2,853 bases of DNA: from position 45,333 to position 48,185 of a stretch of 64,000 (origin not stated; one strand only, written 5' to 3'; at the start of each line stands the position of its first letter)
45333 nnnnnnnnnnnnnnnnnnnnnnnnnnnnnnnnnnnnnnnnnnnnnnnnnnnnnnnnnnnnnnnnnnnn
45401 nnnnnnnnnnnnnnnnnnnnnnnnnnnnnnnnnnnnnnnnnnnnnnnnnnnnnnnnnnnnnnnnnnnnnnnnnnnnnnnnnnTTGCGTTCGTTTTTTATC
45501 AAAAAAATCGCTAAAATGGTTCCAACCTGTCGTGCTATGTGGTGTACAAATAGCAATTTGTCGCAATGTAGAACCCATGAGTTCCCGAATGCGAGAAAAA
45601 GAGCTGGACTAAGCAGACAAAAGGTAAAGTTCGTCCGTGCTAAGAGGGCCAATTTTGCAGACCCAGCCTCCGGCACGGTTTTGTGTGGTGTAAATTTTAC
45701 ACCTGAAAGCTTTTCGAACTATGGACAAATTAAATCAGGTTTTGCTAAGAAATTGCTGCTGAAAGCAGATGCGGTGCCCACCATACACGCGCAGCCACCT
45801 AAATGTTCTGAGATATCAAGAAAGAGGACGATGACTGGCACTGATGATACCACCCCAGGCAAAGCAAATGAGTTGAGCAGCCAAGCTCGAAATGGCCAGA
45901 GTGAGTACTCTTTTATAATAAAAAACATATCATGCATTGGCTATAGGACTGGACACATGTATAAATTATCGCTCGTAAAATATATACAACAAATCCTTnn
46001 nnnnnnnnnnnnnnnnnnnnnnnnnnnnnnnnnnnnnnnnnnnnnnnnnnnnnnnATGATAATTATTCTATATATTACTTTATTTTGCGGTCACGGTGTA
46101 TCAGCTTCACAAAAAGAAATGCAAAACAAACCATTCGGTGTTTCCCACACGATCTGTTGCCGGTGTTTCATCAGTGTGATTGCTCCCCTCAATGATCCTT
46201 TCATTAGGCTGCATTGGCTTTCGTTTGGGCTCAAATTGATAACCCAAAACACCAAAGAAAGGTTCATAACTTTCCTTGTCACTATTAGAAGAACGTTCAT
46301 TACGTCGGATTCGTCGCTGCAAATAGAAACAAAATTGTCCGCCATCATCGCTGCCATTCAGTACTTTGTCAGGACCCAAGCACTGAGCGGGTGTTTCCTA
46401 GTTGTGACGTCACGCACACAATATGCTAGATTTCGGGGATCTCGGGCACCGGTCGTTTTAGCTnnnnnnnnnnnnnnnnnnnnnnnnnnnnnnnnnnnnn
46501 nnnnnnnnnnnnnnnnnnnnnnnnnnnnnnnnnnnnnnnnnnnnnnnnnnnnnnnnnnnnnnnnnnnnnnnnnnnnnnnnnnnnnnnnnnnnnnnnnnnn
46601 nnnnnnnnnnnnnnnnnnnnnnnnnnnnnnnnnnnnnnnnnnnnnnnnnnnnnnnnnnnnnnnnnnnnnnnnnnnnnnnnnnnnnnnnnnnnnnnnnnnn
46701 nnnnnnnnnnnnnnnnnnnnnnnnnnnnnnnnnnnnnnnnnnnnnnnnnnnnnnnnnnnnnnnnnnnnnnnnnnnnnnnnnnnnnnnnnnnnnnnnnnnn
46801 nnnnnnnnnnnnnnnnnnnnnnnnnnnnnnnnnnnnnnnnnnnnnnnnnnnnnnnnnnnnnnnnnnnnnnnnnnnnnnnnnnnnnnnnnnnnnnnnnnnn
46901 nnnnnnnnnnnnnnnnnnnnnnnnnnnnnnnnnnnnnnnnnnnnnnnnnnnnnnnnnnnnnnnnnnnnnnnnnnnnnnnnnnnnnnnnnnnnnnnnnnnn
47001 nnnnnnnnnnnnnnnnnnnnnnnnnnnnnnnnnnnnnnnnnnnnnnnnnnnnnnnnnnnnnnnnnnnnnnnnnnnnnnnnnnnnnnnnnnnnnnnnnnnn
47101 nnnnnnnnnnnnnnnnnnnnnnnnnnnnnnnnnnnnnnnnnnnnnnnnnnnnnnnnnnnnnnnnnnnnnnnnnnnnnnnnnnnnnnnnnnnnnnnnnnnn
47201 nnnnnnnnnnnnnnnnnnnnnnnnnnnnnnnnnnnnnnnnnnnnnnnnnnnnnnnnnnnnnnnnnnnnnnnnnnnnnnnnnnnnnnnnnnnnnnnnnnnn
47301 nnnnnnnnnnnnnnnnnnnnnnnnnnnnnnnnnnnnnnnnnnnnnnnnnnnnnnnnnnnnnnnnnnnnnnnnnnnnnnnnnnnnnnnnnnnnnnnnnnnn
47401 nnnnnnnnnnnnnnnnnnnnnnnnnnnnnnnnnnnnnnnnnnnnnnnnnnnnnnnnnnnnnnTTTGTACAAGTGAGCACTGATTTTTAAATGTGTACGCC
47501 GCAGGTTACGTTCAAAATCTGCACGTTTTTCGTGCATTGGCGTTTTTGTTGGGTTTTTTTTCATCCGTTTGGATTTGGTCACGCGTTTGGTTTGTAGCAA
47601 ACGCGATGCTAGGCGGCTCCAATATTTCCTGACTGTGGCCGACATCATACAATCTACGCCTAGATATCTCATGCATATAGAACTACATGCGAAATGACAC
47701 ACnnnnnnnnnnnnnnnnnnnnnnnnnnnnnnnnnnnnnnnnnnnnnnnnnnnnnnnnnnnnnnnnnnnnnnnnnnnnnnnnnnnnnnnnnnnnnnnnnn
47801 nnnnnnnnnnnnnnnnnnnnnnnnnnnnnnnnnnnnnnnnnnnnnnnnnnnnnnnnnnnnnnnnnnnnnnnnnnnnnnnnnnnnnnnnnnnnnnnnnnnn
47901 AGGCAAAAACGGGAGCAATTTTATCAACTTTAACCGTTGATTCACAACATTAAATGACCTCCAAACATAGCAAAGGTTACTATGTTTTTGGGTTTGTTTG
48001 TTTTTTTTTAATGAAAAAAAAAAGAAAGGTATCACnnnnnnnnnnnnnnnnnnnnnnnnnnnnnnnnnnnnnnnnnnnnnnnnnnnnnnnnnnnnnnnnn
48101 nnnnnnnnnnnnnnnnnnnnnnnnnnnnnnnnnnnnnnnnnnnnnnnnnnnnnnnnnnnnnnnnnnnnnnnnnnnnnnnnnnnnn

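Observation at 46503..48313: Filled versus empty site for a nested hAT insertion, both visible in one window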

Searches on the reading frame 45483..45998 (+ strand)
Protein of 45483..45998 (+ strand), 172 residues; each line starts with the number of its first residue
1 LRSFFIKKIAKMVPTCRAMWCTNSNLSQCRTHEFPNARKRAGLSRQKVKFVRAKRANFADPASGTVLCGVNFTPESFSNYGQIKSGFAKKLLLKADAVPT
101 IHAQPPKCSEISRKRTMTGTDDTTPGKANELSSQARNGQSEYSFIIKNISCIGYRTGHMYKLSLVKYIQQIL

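Call 13: search_protein_families(library=pfam, proteins=[window:45483-45998:+], max_evalue=1)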
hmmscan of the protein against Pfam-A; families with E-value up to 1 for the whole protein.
seq(172 aa): 4 families
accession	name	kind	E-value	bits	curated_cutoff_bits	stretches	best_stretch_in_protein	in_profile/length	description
PF05485.17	THAP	-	8.6e-06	26.9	23.9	1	16-102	1-87/87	THAP domain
PF17771.6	ADAMTS_CR_2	-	0.013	16.3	27.3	1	13-38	27-53/69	ADAMTS cysteine-rich domain 2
PF11049.13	KSHV_K1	-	0.11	12.9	27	1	144-172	34-61/71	Glycoprotein K1 of Kaposi's sarcoma-associated herpes virus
PF11164.13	DUF2948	-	0.13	12.6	25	1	18-96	44-116/139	Protein of unknown function (DUF2948)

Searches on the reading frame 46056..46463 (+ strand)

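Call 49: search_protein_families(library=pfam, proteins=[window:46056-46463:+], max_evalue=0.1)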
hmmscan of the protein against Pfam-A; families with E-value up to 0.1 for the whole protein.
seq(136 aa): 1 family
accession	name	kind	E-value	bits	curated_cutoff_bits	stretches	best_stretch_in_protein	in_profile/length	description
PF13105.11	DUF3959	-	0.014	15.1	25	1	66-109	50-94/238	Protein of unknown function (DUF3959)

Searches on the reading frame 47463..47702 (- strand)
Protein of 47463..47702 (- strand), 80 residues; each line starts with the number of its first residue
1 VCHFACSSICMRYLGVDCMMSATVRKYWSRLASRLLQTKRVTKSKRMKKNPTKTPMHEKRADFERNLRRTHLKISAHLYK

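Call 49: search_protein_families(library=pfam, proteins=[window:47463-47702:-], max_evalue=0.1)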
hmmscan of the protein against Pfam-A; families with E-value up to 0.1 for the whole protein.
seq(80 aa): 1 family
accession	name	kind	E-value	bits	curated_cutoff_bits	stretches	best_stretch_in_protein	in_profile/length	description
PF07214.17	DUF1418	-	0.052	13.8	22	1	8-51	45-80/94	Protein of unknown function (DUF1418)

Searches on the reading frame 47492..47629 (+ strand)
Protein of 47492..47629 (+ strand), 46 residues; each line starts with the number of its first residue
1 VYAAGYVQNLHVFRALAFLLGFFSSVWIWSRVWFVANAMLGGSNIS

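Call 49: search_protein_families(library=pfam, proteins=[window:47492-47629:+], max_evalue=0.1)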
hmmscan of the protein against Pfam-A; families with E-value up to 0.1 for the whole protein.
seq(46 aa): 1 family
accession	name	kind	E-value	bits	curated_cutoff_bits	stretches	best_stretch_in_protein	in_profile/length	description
PF01124.23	MAPEG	-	0.034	14.7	23.4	1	1-31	95-126/129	MAPEG family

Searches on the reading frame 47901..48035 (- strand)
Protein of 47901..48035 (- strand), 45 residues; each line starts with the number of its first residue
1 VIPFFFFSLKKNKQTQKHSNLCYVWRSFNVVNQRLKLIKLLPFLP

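Call 49: search_protein_families(library=pfam, proteins=[window:47901-48035:-], max_evalue=0.1)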
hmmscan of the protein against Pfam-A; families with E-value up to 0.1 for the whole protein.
seq(45 aa): 1 family
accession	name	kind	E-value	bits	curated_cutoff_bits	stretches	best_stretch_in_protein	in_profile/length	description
PF18036.7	Ubiquitin_4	-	0.089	13.3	22.8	1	9-39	37-67/89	Ubiquitin-like domain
